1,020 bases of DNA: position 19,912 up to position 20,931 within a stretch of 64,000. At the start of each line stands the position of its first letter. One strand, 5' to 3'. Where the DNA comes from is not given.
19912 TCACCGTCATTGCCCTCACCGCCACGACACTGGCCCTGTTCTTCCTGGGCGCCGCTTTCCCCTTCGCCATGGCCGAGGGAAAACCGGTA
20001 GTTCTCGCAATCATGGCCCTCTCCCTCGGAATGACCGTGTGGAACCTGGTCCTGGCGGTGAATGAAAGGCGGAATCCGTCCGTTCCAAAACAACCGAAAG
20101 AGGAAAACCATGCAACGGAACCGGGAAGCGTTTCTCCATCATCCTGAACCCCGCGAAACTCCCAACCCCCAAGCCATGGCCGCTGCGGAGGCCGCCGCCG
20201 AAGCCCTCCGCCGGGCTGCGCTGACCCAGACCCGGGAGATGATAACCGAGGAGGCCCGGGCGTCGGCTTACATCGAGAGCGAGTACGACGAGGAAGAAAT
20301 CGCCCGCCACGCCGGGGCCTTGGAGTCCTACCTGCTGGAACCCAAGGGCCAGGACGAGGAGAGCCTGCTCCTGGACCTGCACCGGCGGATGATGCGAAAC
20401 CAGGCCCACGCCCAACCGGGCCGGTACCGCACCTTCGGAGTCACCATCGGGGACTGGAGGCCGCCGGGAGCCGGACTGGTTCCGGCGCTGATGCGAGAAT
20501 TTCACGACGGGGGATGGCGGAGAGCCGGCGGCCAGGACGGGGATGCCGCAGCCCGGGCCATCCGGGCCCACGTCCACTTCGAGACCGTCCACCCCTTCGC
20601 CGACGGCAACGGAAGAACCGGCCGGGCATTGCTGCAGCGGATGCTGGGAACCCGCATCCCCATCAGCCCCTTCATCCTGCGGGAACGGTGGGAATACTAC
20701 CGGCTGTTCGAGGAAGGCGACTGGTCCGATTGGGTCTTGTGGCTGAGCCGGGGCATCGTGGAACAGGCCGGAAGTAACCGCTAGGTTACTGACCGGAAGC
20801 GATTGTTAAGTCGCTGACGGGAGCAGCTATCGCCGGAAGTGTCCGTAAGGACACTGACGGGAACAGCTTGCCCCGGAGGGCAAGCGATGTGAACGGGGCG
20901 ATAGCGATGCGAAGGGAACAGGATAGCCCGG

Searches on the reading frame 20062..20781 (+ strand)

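Call 40: search_protein_families(library=pfam, max_evalue=0.001, proteins=[window:20062-20781:+])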
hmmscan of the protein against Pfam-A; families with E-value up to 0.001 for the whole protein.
window:20062-20781:+ (240 aa): 1 family
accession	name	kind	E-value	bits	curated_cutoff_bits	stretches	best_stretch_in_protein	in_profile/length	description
PF02661.23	Fic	-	1.4e-14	55.2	24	1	100-195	4-93/93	Fic/DOC family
